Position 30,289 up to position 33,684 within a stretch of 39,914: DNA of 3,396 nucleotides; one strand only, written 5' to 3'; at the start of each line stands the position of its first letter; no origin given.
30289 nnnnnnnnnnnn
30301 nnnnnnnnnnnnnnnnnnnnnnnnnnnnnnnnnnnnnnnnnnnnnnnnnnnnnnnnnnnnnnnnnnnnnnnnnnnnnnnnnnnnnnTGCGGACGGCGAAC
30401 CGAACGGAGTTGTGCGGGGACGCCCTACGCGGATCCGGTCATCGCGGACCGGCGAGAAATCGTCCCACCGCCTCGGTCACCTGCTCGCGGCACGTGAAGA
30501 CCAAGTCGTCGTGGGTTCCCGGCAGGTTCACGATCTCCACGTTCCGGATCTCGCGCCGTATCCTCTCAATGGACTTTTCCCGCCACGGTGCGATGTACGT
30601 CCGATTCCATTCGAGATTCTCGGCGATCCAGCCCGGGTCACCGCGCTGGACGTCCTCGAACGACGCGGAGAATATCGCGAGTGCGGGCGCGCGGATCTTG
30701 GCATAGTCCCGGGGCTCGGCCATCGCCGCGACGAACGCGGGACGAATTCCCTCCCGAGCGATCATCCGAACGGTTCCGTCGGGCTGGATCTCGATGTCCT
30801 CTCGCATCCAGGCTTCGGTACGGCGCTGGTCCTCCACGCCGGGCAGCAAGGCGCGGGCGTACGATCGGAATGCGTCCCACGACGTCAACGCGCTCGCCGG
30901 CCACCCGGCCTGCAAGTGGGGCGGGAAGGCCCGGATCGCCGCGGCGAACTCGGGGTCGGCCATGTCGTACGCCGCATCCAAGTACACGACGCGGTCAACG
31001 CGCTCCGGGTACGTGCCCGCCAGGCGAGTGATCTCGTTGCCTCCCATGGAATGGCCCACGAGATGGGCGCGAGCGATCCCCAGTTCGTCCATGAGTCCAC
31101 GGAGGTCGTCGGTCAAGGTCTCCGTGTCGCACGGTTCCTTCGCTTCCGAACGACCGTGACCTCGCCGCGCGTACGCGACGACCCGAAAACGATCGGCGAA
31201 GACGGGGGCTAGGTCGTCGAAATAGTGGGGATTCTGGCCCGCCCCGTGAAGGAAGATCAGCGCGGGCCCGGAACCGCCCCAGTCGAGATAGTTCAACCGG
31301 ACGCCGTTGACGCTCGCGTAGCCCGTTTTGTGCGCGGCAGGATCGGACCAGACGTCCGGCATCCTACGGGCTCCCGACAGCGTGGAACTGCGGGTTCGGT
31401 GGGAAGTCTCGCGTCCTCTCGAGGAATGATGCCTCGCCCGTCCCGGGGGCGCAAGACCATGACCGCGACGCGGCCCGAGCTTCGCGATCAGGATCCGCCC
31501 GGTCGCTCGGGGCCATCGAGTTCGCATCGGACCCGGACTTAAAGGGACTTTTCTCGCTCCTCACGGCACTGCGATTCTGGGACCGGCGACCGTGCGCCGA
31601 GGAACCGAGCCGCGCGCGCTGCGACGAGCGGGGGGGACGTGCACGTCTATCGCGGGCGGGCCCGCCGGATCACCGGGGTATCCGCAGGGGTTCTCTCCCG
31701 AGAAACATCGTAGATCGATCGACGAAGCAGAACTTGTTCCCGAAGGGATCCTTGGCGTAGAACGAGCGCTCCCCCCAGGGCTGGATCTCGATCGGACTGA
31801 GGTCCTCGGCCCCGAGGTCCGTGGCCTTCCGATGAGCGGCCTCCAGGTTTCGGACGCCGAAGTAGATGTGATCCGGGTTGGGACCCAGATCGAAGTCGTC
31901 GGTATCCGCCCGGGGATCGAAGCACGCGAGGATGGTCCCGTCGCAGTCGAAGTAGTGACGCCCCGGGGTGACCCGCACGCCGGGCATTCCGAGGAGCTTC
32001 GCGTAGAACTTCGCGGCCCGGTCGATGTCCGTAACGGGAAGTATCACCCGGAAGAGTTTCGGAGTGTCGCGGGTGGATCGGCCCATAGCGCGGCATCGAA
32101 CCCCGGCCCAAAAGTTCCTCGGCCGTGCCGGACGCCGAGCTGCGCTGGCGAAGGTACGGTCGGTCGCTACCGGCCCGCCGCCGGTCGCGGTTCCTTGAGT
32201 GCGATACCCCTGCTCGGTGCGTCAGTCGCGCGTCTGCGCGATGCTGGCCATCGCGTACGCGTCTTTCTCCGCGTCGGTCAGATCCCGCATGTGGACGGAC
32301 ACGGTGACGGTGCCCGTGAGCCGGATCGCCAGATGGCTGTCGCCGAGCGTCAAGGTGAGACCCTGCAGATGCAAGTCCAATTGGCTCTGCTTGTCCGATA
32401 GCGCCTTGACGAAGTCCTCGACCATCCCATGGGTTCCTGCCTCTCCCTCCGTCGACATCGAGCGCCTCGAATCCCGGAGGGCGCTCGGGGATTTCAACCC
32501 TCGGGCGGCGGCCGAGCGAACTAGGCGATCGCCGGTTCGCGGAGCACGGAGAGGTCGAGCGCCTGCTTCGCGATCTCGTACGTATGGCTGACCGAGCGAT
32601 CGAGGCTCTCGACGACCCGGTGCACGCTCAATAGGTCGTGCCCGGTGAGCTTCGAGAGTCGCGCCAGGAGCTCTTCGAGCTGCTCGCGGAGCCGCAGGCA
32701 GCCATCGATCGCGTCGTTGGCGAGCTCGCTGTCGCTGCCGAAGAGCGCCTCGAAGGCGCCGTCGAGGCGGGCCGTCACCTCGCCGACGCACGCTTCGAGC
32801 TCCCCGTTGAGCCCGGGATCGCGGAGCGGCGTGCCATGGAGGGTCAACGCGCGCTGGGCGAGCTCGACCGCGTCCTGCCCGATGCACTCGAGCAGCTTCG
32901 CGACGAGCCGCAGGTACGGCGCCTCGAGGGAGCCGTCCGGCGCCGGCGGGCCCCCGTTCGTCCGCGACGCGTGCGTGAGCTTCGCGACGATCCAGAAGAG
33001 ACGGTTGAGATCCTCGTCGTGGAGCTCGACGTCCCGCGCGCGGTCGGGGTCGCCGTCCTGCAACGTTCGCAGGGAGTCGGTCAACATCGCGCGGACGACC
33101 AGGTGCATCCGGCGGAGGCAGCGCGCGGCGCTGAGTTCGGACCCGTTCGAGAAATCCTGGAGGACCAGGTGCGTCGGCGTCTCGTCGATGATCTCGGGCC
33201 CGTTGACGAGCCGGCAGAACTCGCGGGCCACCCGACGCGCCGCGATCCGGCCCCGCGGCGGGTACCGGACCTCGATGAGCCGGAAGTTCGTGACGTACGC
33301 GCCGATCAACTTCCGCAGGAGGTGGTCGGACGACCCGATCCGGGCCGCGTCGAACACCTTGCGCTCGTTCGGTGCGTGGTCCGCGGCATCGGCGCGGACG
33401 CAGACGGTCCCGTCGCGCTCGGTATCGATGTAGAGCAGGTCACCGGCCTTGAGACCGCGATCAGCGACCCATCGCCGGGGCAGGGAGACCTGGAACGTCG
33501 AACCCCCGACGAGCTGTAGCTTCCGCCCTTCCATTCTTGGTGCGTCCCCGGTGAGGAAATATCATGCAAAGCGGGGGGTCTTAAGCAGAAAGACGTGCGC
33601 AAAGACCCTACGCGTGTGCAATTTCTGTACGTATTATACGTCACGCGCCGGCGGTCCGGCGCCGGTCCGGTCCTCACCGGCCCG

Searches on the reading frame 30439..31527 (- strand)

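Call 27: search_protein_families(library=pfam, proteins=[window:30439-31527:-], max_evalue=0.001)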
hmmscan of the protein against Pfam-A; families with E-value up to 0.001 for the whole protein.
window:30439-31527:- (362 aa): 4 families
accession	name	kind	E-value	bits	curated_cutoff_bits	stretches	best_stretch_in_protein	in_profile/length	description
PF00561.26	Abhydrolase_1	-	1.2e-24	87.8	25.8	1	88-215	1-133/245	alpha/beta hydrolase fold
PF12697.13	Abhydrolase_6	-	5.5e-21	76.7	26.3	1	90-344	1-207/217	Alpha/beta hydrolase family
PF12146.15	Hydrolase_4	-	1.1e-11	44.9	27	1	89-214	6-139/239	Serine aminopeptidase, S33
PF00975.26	Thioesterase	-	0.00035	21.3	26.4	1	90-164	3-78/226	Thioesterase domain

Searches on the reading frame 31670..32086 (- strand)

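Call 27: search_protein_families(library=pfam, proteins=[window:31670-32086:-], max_evalue=0.001)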
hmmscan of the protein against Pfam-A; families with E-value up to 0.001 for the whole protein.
window:31670-32086:- (138 aa): 4 families
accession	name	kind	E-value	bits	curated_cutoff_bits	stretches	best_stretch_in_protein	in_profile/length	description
PF00903.31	Glyoxalase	-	2.7e-15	57.3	20.6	1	12-121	3-121/121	Glyoxalase/Bleomycin resistance protein/Dioxygenase superfamily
PF18029.7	Glyoxalase_6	-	3.3e-11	44.2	23.6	1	14-122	2-106/106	Glyoxalase-like domain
PF12681.13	Glyoxalase_2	-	4.6e-05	23.8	30.1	1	14-117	4-109/118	Glyoxalase-like domain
PF22677.2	Ble-like_N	-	0.00032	20.8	24.5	1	13-33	4-24/41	Bleomycin resistance protein-like N-terminal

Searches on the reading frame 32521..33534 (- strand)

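Call 27: search_protein_families(library=pfam, proteins=[window:32521-33534:-], max_evalue=0.001)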
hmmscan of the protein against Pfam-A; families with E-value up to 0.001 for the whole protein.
window:32521-33534:- (337 aa): 2 families
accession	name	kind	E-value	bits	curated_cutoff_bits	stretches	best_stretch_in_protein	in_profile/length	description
PF01895.24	PhoU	-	5.7e-14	52.7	23.5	1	140-228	1-88/89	PhoU domain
PF04014.23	MazE_antitoxin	-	8.6e-06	26.1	24.7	1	8-47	2-41/48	Antidote-toxin recognition MazE, bacterial antitoxin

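Call 77: search_protein_families(library=ncbifam, proteins=[window:32521-33534:-], max_evalue=0.001)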
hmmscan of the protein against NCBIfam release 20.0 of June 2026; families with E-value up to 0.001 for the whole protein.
window:32521-33534:- (337 aa): 2 families
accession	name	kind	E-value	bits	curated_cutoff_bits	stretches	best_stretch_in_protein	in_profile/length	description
TIGR02135.1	phoU_full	equivalog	2e-06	27.6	130.25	0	215-324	88-202/212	phosphate signaling complex protein PhoU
TIGR02609.1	doc_partner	hypoth_equivalog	0.00083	19.7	55.9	0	4-54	1-51/74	putative addiction module antidote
